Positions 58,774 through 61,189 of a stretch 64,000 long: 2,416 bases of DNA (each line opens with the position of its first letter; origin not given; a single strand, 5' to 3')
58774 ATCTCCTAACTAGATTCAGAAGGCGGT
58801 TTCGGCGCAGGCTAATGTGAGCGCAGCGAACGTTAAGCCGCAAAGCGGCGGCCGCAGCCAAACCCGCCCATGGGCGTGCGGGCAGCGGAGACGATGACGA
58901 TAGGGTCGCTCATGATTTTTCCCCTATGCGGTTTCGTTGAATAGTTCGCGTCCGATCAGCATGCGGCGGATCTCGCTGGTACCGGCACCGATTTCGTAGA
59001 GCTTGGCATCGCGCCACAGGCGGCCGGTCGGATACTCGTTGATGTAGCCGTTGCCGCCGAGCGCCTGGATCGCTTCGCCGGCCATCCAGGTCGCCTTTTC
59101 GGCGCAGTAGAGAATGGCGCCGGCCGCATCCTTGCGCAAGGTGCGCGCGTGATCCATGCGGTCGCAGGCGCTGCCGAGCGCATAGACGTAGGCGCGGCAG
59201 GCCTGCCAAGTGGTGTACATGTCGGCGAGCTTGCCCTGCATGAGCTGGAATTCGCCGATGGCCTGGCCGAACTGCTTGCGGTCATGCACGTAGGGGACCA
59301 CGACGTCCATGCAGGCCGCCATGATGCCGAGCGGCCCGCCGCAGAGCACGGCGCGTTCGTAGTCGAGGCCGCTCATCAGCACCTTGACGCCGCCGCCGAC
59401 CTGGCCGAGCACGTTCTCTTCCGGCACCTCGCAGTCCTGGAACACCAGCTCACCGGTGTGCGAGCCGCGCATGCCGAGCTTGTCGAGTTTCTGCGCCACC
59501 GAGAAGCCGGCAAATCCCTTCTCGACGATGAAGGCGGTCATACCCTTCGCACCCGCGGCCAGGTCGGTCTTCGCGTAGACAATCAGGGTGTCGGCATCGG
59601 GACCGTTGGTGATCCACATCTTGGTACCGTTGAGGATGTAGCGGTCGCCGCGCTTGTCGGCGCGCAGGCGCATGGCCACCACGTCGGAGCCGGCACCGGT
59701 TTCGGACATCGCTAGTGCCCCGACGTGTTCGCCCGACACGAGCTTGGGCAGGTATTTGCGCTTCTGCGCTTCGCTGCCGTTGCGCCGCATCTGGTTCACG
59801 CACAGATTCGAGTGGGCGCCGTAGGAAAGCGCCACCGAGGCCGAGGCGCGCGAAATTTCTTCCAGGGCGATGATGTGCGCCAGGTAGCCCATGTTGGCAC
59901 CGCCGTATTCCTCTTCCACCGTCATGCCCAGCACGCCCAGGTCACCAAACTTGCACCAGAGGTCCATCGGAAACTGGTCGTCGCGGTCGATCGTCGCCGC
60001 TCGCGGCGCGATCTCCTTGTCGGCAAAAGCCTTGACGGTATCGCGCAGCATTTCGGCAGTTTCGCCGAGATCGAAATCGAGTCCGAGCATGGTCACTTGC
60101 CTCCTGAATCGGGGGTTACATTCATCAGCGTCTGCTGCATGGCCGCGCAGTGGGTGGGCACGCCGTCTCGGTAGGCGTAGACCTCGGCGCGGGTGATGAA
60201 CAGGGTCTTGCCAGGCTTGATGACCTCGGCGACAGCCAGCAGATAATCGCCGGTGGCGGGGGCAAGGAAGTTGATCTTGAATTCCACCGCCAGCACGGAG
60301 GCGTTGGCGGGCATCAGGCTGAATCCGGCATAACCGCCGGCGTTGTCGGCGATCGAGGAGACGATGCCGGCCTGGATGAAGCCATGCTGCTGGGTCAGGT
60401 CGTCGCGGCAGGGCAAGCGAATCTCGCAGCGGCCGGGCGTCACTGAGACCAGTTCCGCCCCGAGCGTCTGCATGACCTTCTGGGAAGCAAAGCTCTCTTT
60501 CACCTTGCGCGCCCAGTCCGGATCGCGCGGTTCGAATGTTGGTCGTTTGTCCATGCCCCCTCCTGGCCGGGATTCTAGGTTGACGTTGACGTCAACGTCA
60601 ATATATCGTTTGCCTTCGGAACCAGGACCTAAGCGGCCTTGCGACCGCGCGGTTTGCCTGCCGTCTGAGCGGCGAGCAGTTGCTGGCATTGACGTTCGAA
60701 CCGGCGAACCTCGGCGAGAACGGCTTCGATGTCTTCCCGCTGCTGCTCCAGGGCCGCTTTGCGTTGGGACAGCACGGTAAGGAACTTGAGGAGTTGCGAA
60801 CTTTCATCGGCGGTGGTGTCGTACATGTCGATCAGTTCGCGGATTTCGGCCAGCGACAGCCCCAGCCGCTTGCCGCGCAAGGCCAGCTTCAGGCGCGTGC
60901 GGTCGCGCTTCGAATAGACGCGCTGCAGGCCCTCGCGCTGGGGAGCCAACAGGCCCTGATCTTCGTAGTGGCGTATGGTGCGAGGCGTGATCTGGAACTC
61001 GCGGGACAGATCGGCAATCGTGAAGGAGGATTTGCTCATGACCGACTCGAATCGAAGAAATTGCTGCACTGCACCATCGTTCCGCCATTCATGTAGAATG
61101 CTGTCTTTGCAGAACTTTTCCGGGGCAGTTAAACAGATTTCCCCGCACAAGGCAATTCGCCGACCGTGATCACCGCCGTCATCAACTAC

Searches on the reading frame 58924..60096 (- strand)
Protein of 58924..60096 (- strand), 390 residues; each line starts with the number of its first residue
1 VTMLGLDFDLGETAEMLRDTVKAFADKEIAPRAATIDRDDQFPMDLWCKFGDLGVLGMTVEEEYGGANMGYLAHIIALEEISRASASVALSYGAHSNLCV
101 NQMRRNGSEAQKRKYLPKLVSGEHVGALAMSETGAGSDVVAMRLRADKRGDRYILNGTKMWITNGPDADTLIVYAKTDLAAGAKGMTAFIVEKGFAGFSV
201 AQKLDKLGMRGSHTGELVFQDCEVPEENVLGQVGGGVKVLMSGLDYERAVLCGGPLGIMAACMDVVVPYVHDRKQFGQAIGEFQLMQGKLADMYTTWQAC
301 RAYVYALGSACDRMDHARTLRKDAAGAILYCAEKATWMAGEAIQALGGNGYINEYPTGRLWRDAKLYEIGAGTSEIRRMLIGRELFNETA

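Call 7: search_protein_families(library=ncbifam, proteins=[window:58924-60096:-])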
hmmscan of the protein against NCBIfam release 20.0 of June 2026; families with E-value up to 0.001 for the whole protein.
window:58924-60096:- (390 aa): 22 families
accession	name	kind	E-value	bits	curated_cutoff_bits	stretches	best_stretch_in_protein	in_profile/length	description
NF042972.1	AcrlCoAredClosAcrC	equivalog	1.1e-106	356.7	640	1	6-385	1-376/378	acryloyl-CoA reductase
NF045552.1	GlutCoADH_Des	equivalog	6.9e-97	325.1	470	1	6-382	1-376/387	glutaryl-CoA dehydrogenase Acd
NF058590.1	AcCoDHFadEBacil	equivalog_domain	2.4e-82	277.3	600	1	9-386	20-411/586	acyl-CoA dehydrogenase FadE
NF045652.1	ProlPCPDhRedW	equivalog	7.4e-77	258.7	650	1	14-385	4-373/376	L-prolyl-[peptidyl-carrier protein] dehydrogenase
NF043006.1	CyhCrbnylCoADH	equivalog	2.8e-75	253.7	650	1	13-389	7-379/380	cyclohexane-1-carbonyl-CoA dehydrogenase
NF053553.1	prodigi_MBC_PigA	equivalog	1.8e-74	251.1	500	1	6-385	1-379/381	prodigiosin MBC biosynthesis dehydrogenase PigA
NF042439.1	SulpropCoADesulf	equivalog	9.5e-68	228.7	600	1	19-387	2-372/379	3-sulfinopropanoyl-CoA desulfinase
NF008997.0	PRK12341.1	equivalog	1.7e-65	221.6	537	1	6-386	1-377/382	acyl-CoA dehydrogenase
TIGR03207.1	cyc_hxne_CoA_dh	equivalog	2.9e-53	180.9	575.35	1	12-384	3-370/372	cyclohexanecarboxyl-CoA dehydrogenase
NF002885.1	PRK03354.1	equivalog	5.8e-50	170.4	540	1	6-385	1-373/378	crotonobetainyl-CoA dehydrogenase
NF052270.1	Staph_DH_FadE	equivalog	1.5e-43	149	600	1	23-388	34-396/400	acyl-CoA dehydrogenase FadE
TIGR03203.1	pimD_small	equivalog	4.5e-40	137.9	652.7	1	7-374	1-365/378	pimeloyl-CoA dehydrogenase small subunit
NF049984.1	Rv1679_FadE16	equivalog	3.2e-30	105.6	600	1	31-383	14-363/371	Rv1679 family acyl-CoA dehydrogenase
NF037942.1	ac_ACP_DH_MbtN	equivalog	4.8e-26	91.4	700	1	17-380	5-360/376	mycobactin biosynthesis acyl-ACP dehydrogenase MbtN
TIGR03204.1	pimC_large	equivalog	9.5e-25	87.3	623.85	1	59-239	58-235/395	pimeloyl-CoA dehydrogenase large subunit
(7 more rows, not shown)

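Call 8: search_protein_families(library=pfam, proteins=[window:58924-60096:-])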
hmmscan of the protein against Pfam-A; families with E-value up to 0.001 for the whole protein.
window:58924-60096:- (390 aa): 4 families
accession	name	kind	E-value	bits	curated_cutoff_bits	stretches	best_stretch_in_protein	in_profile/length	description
PF00441.29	Acyl-CoA_dh_1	-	3.4e-42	144.6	22.4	1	234-385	1-149/150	Acyl-CoA dehydrogenase, C-terminal domain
PF02771.21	Acyl-CoA_dh_N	-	8.8e-42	142.5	22.9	1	12-123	2-113/113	Acyl-CoA dehydrogenase, N-terminal domain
PF02770.24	Acyl-CoA_dh_M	-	4.6e-25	88.1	33.3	1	127-222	1-97/97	Acyl-CoA dehydrogenase, middle domain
PF08028.16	Acyl-CoA_dh_2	-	9.1e-14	52.3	22.7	1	255-368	7-127/134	Acyl-CoA dehydrogenase, C-terminal domain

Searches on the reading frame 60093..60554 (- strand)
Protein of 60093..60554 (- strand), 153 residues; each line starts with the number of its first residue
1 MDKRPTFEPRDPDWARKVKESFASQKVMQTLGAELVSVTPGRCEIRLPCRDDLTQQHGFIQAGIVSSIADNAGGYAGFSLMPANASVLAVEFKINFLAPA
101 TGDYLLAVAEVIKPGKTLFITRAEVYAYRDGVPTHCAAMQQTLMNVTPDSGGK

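Call 7: search_protein_families(library=ncbifam, proteins=[window:60093-60554:-])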
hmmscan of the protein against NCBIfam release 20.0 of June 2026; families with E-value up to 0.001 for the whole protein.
window:60093-60554:- (153 aa): 4 families
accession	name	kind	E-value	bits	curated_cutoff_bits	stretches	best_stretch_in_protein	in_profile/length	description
TIGR00369.1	unchar_dom_1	domain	3e-15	56.4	36.6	1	27-128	2-103/117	hotdog fold thioesterase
TIGR02286.1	PaaD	equivalog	7e-11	42.3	118.9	1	28-128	1-99/114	hydroxyphenylacetyl-CoA thioesterase PaaI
NF047425.1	MenI_Listeria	exception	1.4e-07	31.3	185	1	28-123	4-99/122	1,4-dihydroxy-2-naphthoyl-CoA hydrolase MenI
NF008675.0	PRK11688.1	equivalog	3.8e-06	26.8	107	1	14-126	11-139/156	thioesterase family protein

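Call 8: search_protein_families(library=pfam, proteins=[window:60093-60554:-])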
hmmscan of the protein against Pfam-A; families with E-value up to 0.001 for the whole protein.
window:60093-60554:- (153 aa): 2 families
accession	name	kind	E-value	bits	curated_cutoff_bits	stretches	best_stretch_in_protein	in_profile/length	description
PF03061.28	4HBT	-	7.4e-11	42.6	20.6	1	58-132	2-77/79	Thioesterase superfamily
PF14539.12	DUF4442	-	0.00012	22.8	25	1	29-111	17-98/132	Domain of unknown function (DUF4442)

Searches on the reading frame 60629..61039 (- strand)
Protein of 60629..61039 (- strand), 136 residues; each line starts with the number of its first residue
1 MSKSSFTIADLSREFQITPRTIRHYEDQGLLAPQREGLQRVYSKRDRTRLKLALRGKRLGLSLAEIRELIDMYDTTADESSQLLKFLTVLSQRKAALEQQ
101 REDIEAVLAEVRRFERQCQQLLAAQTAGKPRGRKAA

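Call 7: search_protein_families(library=ncbifam, proteins=[window:60629-61039:-])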
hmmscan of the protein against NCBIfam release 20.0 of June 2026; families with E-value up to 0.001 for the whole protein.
window:60629-61039:- (136 aa): 14 families
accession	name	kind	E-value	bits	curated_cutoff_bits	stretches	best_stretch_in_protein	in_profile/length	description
NF007069.0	PRK09514.1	equivalog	2.6e-15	56.6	143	1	6-121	2-110/141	Zn(2+)-responsive transcriptional regulator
TIGR02043.1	ZntR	equivalog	7.7e-14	52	167.95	1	6-124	2-113/131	Zn(2+)-responsive transcriptional regulator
TIGR02044.1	CueR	equivalog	1.4e-11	44.6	147.4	1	8-120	3-107/127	Cu(I)-responsive transcriptional regulator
TIGR02047.1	CadR-PbrR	equivalog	1.6e-11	44.3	151.45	1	8-121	3-115/127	Cd(II)/Pb(II)-responsive transcriptional regulator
TIGR02051.1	MerR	equivalog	3.9e-11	43.3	150.85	1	7-120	1-111/124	mercury resistance transcriptional regulator MerR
NF047375.1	HeatShock_HspR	equivalog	6.4e-10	38.9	105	1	6-82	4-82/92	heat shock protein transcriptional repressor HspR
NF050798.1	TF_FtsR_Actino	equivalog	4.1e-09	36.9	150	1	9-101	8-108/223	transcriptional regulator FtsR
NF010315.0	PRK13752.1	subfamily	1.6e-08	34.7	261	1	6-86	8-91/144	mercury resistance transcriptional regulator MerR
NF047377.1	heat_HspR_dupli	exception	2.3e-07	30.5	300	1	16-106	16-105/214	heat shock protein transcriptional repressor HspR, fused homodimer type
NF007590.0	PRK10227.1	equivalog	6.8e-07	29.4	244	1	7-107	2-101/135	Cu(I)-responsive transcriptional regulator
NF041849.1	trans_regNmlR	equivalog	5.2e-05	23.3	175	1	8-109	3-103/117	stress response transcriptional regulator NmlR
TIGR01950.1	SoxR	equivalog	0.00011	22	116.9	1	7-105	3-107/142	redox-sensitive transcriptional activator SoxR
NF053782.1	ChlnTransRegdde3219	equivalog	0.00017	21.2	450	1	2-112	3-110/278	choline utilization transcriptional activator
TIGR00996.1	Mtu_fam_mce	paralog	0.00063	19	140.5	1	58-125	186-253/291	MCE family protein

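Call 8: search_protein_families(library=pfam, proteins=[window:60629-61039:-])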
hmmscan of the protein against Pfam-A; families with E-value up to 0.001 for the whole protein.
window:60629-61039:- (136 aa): 4 families
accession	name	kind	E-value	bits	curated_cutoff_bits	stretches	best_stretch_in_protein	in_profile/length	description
PF13411.12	MerR_1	-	1.6e-16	60.6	21.6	1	6-71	1-67/69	MerR HTH family regulatory protein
PF09278.17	MerR-DNA-bind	-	6.7e-14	52.7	25.4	1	48-112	2-63/65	MerR, DNA binding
PF00376.29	MerR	-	3.5e-11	43.2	28.2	1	7-42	1-38/38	MerR family regulatory protein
PF11887.13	Mce4_CUP1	-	2.3e-07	31.1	32.6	1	64-125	82-143/222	Cholesterol uptake porter CUP1 of Mce4, putative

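Call 21: find_homologous_proteins(query=window:60629-61039:-)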
Query window:60629-61039:- (136 aa): 7987 proteins with E <= 0.001 among 8000 candidates; the best 120 are listed.
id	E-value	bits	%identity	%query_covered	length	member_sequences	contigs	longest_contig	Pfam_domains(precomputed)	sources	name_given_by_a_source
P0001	2.0e-73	262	96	100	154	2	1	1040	PF00376.30,PF13411.13,PF09278.18,PF11887.14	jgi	jgi:DNA-binding transcriptional MerR regulator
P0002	3.0e-72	258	94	100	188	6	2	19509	PF00376.30,PF13411.13,PF09278.18,PF11887.14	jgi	jgi:DNA-binding transcriptional MerR regulator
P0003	1.1e-68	247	90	100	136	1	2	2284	PF00376.30,PF13411.13,PF09278.18,PF11887.14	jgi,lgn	jgi:DNA-binding transcriptional MerR regulator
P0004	5.4e-65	235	85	100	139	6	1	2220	PF00376.30,PF13411.13,PF09278.18,PF11887.14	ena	-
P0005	4.7e-64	232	87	90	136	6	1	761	PF00376.30,PF13411.13,PF09278.18,PF11887.14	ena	-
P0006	5.6e-62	225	79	100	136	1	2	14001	PF00376.30,PF13411.13,PF09278.18,PF11887.14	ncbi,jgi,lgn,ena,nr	ncbi:MAG TPA: MerR family DNA-binding transcriptional regulator [Rhodocyclaceae bacterium]|nr:MerR f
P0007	1.4e-61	224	76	100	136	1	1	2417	PF00376.30,PF13411.13,PF09278.18,PF11887.14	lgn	-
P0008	6.3e-60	218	77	100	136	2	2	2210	PF00376.30,PF13411.13,PF09278.18,PF11887.14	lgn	-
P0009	9.1e-60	218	86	90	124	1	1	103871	PF00376.30,PF13411.13,PF09278.18,PF11887.14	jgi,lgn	jgi:DNA-binding transcriptional MerR regulator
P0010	1.6e-59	217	77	100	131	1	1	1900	PF00376.30,PF13411.13,PF09278.18,PF11887.14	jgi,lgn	jgi:DNA-binding transcriptional MerR regulator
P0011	1.9e-59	217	79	100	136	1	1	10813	PF00376.30,PF13411.13,PF09278.18,PF11887.14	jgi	jgi:DNA-binding transcriptional MerR regulator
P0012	2.8e-59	216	79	100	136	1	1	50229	PF00376.30,PF13411.13,PF09278.18,PF11887.14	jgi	jgi:DNA-binding transcriptional MerR regulator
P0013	4.3e-59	216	77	100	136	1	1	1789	PF00376.30,PF13411.13,PF09278.18,PF11887.14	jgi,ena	-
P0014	4.6e-59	216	77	100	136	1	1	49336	PF00376.30,PF13411.13,PF09278.18,PF11887.14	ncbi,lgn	-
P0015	5.2e-59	216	78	100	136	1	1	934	PF00376.30,PF13411.13,PF09278.18,PF11887.14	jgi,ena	-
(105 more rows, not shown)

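Call 23: find_related_loci(query=A1, collection=genome_contigs, flank=4000)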
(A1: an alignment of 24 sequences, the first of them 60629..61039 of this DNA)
Query A1 (136 aa) in genome_contigs; peptide patterns used: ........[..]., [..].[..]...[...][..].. (x = any residue, [..] = any of these).
599 stretches matched a pattern (row limit reached: there are more); 430 encode a relative of the query (tblastn E <= 1e-3); the best 80 are kept; 80 distinct loci.
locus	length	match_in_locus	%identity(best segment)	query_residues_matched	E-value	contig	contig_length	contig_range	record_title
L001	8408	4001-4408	77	1-136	1e-66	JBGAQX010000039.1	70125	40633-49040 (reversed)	MAG: Rhodocyclaceae bacterium isolate MAG_AAO_AS.49 AAOAS-49_scaffold_2389, whole genome shotgun sequence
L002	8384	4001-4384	77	1-128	5e-63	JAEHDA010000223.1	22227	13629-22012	MAG: Rhodocyclaceae bacterium isolate EFPC_121 k127_9854757, whole genome shotgun sequence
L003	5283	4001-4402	71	1-134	1e-58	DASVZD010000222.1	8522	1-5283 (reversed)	MAG TPA_asm: Rhodocyclaceae bacterium isolate SMAG_U2619 k141_390319, whole genome shotgun sequence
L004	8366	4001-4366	73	2-123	3e-56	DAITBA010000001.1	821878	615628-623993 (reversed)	MAG TPA_asm: Rhodocyclaceae bacterium isolate CTOTU46452 NODE_1_length_821878_cov_16.501340, whole genome shotgun sequen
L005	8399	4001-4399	68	2-134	4e-55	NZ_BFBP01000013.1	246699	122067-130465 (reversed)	Azospira sp. I13 scf_AZSI13_13, whole genome shotgun sequence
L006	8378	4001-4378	72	1-127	8e-55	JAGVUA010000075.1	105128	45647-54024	MAG: Betaproteobacteria bacterium isolate WAS_Bin_15 WAS_Bin_15_scaffold_35, whole genome shotgun sequence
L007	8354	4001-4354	76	5-123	7e-55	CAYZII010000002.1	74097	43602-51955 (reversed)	MAG TPA_asm: uncultured Methyloversatilis sp. isolate binchicken_co30_9 genome assembly, contig: NODE_389_length_74097_c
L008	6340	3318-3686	72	2-124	3e-54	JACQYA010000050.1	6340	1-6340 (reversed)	MAG: Betaproteobacteria bacterium isolate NC_groundwater_1529_Pr4_S-0.65um_63_14 SR1-18-Sp65_coassembly_scaffold_65482,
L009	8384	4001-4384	66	7-134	3e-53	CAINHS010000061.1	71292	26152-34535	MAG: uncultured beta proteobacterium isolate Day6-2_bin-321 genome assembly, contig: bin-321:061/151, whole genome shotg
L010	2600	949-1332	69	7-131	4e-53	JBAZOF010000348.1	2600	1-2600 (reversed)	MAG: Sulfuritalea sp. isolate SO_2017_LW4_88 scaffold_85617_c1_LW137-91_2017, whole genome shotgun sequence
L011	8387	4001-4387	67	7-134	6e-53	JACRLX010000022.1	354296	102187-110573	MAG: Rhodocyclales bacterium isolate NC_groundwater_1892_Pr3_B-0.1um_64_18 SR2-18-B1_coassembly_150618, whole genome sho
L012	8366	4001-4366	72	1-123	9e-53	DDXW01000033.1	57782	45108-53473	MAG TPA_asm: Rhodocyclaceae bacterium UBA2250 UBA2250_contig_1849, whole genome shotgun sequence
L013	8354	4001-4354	73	5-122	8e-53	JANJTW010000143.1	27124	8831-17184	MAG: Rhodocyclaceae bacterium isolate RX2_metabat.bin.62 RX2_k141_117147, whole genome shotgun sequence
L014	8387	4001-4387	66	4-132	3e-52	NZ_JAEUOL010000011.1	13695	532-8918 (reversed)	MAG: Accumulibacter sp. isolate new MAG-198 k141_617384, whole genome shotgun sequence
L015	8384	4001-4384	66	1-128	1e-52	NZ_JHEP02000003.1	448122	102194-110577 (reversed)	Bordetella pseudohinzii strain 8-296-03 SAMN02263900_NODE_3.ctg_1448122, whole genome shotgun sequence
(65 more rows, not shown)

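Call 27: search_solved_structures(query=window:60629-61039:-, max_evalue=0.001)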
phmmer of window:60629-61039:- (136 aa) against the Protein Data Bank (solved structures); distinct sequences matched with E-value up to 0.001: 18.
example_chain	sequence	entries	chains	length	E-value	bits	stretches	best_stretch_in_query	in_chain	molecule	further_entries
5crl_A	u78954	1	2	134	1.5e-07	35.1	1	6-110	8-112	Mercuric resistance operon regulatory protein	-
2vz4_A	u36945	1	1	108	1.5e-07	35.1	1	7-106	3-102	HTH-TYPE TRANSCRIPTIONAL ACTIVATOR TIPA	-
6ldi_G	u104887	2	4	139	1.5e-06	31.8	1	6-110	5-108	HTH-type transcriptional regulator CueR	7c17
1q05_A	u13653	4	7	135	2.8e-06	31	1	7-110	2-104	Transcriptional regulator cueR | HTH-type transcriptional regulator CueR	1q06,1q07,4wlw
6xh7_G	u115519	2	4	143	3.3e-06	30.7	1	7-111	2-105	HTH-type transcriptional regulator CueR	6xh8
4wls_A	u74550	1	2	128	3.5e-06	30.7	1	7-106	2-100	HTH-type transcriptional regulator CueR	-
4ua1_A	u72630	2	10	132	1.2e-05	28.9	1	6-108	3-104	Regulatory protein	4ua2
7tea_B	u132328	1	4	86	1.4e-05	28.7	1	5-70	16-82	Glutamine synthetase repressor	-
3qao_A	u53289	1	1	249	1.6e-05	28.5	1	7-83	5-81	MerR-like transcriptional regulator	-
7tec_A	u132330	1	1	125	1.9e-05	28.3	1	6-77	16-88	HTH-type transcriptional regulator GlnR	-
1jbg_A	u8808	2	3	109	1.9e-05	28.2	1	16-109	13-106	transcription activator of multidrug-efflux transporter genes mta | transcription activator MtaN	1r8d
3hh0_A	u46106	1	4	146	5.8e-05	26.7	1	7-116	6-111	Transcriptional regulator, MerR family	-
3gpv_A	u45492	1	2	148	0.0001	25.9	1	4-118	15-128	Transcriptional regulator, MerR family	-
5xbt_A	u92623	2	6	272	0.00016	25.3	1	4-100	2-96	Probable transcriptional regulator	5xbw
5xql_A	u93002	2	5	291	0.00024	24.7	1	6-100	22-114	Multidrug-efflux transporter 1 regulator | C-di-GMP-binding multidrug transporter transcriptional regulator BrlR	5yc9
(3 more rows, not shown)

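Call 65: search_dna_similar(query=window:60629-61039:-, collection=plasmids, mode=protein, max_rows=40, rows=spread, max_evalue=1e-15)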
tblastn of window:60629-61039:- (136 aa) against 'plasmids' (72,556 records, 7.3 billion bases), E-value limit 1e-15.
Records with a match: 24; places in all: 25; records where one place covers at least 80% of the query: 24.
Best place of each record, by identity: <60% 24.
By first word of the organism name: Azospirillum 10; Vibrio 5; Photobacterium 2; Aeromonas 1; Rubrobacter 1; Tistrella 1; Marinobacter 1; Alloyangia 1; Pseudorhodobacter 1; Sphingomonas 1.
By predicted mobility (MOB-suite, as given by PLSDB): non-mobilizable 19; mobilizable 4; conjugative 1.
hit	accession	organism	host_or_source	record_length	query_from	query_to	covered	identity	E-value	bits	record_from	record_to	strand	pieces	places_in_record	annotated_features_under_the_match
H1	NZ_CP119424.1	Photobacterium sp. DA100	-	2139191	5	129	92%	52.8%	3e-22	97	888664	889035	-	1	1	none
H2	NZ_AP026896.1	Aeromonas caviae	Microbe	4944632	5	136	97%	49.6%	5e-24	102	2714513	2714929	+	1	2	none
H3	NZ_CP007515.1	Rubrobacter radiotolerans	-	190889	7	122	85%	53.4%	2e-21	96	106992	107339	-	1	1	MerR family DNA-binding transcriptional regulator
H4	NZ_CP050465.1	Vibrio campbellii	single cell,seawater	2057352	6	123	87%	52.5%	3e-21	95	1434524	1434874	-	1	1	none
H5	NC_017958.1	Tistrella mobilis KA081020-065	-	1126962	5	125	89%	49.6%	1e-17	85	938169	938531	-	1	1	record has no annotation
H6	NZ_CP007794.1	Azospirillum argentinense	Triticum aestivum L.,Root,wheat ...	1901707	5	117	83%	53.0%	3e-18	87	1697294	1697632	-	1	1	record has no annotation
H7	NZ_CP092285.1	Marinobacter sp. M3C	-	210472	3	123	89%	49.2%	1e-19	91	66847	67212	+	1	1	MerR family DNA-binding transcriptional regulator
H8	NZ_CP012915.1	Azospirillum brasilense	Digitaria eriantha,microbe,root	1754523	5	117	83%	52.2%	3e-18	86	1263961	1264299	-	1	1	none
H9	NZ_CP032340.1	Azospirillum brasilense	soil sample,Agricultural field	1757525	5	117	83%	52.2%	3e-18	86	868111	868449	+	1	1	none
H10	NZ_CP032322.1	Azospirillum argentinense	soil sample,Agricultural field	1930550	5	117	83%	52.2%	3e-18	86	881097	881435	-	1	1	record has no annotation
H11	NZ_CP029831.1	Azospirillum ramasamyi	single cell,Cow dung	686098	1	122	90%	47.5%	3e-18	86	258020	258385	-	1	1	MerR family DNA-binding transcriptional regulator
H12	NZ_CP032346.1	Azospirillum brasilense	soil sample,Agricultural field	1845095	5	117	83%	51.3%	8e-18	85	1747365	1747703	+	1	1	record has no annotation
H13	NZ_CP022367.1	Azospirillum sp. TSH58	single cell,paddy soils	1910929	5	117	83%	51.3%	1e-17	85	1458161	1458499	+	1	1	record has no annotation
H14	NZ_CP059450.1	Azospirillum brasilense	Prokaryotes,soil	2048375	5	117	83%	50.9%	5e-18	86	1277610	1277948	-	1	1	none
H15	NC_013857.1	Azospirillum sp. B510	-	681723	6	122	86%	48.7%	6e-18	86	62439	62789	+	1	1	MerR family DNA-binding transcriptional regulator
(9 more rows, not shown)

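Call 66: get_annotated_region(hit=H4, flank=9000)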
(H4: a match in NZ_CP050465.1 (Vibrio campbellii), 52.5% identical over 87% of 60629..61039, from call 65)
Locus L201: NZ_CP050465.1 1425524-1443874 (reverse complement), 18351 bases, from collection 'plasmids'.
description: Vibrio campbellii strain LJC015 plasmid unnamed1, complete sequence
organism: Vibrio campbellii (NCBI taxid 680)
taxonomy: Bacteria; Pseudomonadota; Gammaproteobacteria; Vibrionales; Vibrionaceae; Vibrio; Vibrio campbellii
host: -; source: single cell,seawater; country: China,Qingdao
typing (MOB-suite, as given by PLSDB): non-mobilizable
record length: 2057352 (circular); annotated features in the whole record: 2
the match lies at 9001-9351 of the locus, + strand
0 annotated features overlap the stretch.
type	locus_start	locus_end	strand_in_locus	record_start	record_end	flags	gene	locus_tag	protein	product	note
